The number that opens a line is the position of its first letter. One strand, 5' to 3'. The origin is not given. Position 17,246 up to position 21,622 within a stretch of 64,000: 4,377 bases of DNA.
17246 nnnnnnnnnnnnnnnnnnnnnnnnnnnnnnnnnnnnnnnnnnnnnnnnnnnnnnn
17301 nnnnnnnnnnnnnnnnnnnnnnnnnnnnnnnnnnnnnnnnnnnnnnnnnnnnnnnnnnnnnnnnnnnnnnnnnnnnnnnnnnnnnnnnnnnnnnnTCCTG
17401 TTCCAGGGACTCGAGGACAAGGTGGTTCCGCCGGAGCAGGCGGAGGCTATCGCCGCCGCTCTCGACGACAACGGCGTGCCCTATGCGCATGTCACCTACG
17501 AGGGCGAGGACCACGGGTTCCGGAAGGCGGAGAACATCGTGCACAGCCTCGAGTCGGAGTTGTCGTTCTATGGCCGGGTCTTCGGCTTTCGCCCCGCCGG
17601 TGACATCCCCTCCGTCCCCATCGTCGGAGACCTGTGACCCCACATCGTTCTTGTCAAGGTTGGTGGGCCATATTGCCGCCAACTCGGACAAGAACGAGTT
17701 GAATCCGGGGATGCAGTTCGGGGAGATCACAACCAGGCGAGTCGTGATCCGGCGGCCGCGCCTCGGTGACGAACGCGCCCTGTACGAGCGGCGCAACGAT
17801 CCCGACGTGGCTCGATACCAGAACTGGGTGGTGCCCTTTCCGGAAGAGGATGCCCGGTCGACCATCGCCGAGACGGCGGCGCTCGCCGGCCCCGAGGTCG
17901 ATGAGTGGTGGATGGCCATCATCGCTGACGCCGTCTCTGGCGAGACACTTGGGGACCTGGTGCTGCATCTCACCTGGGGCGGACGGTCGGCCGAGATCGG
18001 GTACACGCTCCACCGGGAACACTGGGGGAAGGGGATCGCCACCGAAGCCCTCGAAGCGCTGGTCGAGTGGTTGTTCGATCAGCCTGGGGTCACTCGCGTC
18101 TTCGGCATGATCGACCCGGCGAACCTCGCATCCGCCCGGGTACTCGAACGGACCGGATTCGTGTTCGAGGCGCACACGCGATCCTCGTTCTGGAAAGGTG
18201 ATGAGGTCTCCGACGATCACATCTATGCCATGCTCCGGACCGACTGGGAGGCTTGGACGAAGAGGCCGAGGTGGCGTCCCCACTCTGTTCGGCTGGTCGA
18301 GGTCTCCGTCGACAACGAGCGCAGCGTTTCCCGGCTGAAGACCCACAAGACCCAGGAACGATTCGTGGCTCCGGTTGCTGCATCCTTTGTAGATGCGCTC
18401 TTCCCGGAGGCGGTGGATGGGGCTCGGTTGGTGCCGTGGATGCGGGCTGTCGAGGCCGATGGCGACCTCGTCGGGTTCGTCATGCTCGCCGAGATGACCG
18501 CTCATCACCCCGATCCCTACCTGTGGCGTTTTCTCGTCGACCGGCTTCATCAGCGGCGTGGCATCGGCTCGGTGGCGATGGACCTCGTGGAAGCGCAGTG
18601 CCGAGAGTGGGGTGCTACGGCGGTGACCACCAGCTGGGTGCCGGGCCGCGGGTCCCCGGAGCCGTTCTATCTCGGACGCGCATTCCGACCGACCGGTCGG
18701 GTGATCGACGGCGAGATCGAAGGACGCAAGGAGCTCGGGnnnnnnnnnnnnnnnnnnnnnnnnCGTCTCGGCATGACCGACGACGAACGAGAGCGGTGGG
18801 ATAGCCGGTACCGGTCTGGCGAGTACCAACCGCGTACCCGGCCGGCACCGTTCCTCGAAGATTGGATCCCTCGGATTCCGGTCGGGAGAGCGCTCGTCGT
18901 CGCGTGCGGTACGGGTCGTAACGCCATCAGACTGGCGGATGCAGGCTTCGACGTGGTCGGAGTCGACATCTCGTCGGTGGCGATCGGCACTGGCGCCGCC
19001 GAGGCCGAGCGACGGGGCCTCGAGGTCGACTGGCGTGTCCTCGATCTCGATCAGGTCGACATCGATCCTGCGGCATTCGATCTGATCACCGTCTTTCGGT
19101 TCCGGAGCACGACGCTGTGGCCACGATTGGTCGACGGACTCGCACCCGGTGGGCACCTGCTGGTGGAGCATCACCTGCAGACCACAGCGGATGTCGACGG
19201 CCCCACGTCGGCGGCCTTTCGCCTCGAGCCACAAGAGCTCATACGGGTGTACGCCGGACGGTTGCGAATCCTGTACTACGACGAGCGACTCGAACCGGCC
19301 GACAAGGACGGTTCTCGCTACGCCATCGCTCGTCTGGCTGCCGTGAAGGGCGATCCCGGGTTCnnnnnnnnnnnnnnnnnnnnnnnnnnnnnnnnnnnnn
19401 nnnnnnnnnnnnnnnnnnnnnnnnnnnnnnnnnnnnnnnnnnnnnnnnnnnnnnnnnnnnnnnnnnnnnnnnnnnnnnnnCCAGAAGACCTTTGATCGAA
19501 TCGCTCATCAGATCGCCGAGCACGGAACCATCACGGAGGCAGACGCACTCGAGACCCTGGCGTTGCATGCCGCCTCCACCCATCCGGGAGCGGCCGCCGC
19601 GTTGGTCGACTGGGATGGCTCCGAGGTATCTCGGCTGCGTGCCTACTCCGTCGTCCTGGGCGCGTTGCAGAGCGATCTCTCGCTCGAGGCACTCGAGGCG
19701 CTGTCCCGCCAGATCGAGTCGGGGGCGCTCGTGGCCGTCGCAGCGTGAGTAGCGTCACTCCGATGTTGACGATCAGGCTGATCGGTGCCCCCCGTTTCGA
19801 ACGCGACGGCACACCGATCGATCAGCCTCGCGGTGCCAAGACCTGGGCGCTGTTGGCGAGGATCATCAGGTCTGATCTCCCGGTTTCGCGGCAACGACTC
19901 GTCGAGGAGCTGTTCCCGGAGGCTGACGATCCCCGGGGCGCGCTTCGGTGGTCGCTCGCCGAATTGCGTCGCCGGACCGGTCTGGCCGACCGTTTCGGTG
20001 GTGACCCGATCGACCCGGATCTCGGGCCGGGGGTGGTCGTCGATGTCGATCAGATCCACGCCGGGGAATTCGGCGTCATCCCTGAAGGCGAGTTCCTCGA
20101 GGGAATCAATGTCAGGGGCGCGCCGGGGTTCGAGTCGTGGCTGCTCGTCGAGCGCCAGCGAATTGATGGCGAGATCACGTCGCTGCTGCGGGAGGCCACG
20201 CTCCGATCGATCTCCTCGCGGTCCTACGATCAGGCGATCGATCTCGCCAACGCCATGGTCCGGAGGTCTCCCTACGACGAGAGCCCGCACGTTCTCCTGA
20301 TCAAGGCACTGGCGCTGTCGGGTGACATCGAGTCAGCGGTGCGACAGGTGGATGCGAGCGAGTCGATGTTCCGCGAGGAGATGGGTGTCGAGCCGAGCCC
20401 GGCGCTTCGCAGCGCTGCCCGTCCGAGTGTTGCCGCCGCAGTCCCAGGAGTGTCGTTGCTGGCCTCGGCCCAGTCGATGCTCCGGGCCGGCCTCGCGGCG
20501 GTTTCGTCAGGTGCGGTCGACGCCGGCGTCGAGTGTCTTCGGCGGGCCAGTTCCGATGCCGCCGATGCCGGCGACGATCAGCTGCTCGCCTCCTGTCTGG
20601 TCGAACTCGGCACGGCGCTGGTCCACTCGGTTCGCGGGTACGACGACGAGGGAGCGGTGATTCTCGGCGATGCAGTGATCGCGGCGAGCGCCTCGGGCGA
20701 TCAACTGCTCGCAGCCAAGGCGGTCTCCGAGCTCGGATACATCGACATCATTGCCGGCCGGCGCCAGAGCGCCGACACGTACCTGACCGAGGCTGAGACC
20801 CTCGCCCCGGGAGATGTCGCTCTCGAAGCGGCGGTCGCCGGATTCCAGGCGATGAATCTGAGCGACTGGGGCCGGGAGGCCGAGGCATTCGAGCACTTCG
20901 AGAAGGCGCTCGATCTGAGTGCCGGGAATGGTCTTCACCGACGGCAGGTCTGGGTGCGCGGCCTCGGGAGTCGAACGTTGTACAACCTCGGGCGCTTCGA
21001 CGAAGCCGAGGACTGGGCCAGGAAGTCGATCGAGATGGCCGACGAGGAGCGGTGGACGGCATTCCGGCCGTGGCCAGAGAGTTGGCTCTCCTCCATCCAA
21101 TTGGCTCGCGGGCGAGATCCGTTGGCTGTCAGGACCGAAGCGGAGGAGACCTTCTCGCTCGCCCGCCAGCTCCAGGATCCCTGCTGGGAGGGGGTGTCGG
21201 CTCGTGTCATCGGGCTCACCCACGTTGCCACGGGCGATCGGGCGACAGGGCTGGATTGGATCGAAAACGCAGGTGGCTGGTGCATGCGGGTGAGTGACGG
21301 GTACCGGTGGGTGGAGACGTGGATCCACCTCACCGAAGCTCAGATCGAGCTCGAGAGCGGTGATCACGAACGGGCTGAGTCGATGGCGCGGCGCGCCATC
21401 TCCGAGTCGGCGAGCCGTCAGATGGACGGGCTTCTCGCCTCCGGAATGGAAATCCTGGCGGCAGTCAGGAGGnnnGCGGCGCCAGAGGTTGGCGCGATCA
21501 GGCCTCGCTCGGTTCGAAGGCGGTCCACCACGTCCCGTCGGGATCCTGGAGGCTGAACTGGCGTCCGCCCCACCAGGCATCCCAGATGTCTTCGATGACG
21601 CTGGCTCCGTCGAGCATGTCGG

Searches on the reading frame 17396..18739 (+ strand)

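Call 47: search_protein_families(library=pfam, proteins=[window:17396-18739:+], max_evalue=0.00001)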
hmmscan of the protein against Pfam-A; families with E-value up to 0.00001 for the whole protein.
window:17396-18739:+ (448 aa): 4 families
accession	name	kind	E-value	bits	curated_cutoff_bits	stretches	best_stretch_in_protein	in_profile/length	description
PF13302.13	Acetyltransf_3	-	6.7e-30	105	25.4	1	115-256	1-138/138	Acetyltransferase (GNAT) domain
PF00583.31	Acetyltransf_1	-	1.4e-24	87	20.7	2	170-255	34-116/116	Acetyltransferase (GNAT) family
PF13508.13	Acetyltransf_7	-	2.9e-08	34.4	27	0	352-410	8-65/84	Acetyltransferase (GNAT) domain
PF13523.12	Acetyltransf_8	-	3.9e-06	27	27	0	208-259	90-141/145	Acetyltransferase (GNAT) domain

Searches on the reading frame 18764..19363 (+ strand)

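Call 48: search_protein_families(library=pfam, proteins=[window:18764-19363:+], max_evalue=0.00001)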
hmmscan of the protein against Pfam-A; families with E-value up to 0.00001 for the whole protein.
window:18764-19363:+ (200 aa): 6 families
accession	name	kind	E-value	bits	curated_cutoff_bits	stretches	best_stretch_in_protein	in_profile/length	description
PF13649.12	Methyltransf_25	-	8.4e-13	49.3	27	1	44-113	2-74/97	Methyltransferase domain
PF08241.18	Methyltransf_11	-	5.4e-09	37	21.2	1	45-111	2-67/95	Methyltransferase domain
PF03848.20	TehB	-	6.4e-09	36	20.4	1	40-185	31-184/193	Tellurite resistance protein TehB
PF08242.18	Methyltransf_12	-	1.2e-08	35.9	30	1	44-130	1-96/98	Methyltransferase domain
PF05724.17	TPMT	-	9.4e-07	29.1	26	1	10-82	4-80/218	Thiopurine S-methyltransferase (TPMT)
PF13847.12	Methyltransf_31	-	4.6e-06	26.8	27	1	46-111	10-81/145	Methyltransferase domain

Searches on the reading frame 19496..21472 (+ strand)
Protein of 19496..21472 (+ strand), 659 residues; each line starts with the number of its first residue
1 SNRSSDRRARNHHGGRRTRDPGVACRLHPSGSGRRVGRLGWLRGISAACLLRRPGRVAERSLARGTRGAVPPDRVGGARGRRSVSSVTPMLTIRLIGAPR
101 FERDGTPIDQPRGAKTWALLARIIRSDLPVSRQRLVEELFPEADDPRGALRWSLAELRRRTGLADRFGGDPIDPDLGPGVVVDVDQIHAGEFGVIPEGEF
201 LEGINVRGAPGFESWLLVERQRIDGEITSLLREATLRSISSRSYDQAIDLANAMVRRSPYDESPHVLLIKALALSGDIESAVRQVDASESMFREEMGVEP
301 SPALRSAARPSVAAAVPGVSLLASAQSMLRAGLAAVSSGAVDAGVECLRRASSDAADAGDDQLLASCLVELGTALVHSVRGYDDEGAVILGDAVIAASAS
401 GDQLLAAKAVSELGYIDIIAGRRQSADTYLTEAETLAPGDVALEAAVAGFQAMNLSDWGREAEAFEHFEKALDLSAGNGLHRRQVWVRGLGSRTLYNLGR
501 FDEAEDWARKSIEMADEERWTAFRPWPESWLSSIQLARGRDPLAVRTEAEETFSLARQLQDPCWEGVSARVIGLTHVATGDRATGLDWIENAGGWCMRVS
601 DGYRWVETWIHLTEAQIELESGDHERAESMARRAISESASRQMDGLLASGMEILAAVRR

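Call 48: search_protein_families(library=pfam, proteins=[window:19496-21472:+], max_evalue=0.00001)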
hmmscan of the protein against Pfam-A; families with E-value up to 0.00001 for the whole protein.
window:19496-21472:+ (659 aa): 7 families
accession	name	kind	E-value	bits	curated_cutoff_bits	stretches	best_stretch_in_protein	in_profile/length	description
PF03704.23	BTAD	-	3.8e-11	44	22.1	1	198-307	38-141/146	Bacterial transcriptional activator domain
PF13181.12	TPR_8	-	1.9e-09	37.4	25.7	0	493-515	9-31/34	Tetratricopeptide repeat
PF07719.23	TPR_2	-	9.3e-09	35.2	27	0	493-515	9-31/34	Tetratricopeptide repeat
PF14559.12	TPR_19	-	1.3e-08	35.5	25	0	241-286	4-49/68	Tetratricopeptide repeat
PF13424.12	TPR_12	-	1.8e-08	34.9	30.1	1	457-516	15-76/77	Tetratricopeptide repeat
PF17874.7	TPR_MalT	-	1e-07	32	45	1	402-540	34-176/336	MalT-like TPR region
PF07721.20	TPR_4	-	3.7e-07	30.6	27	0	493-509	9-25/26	Tetratricopeptide repeat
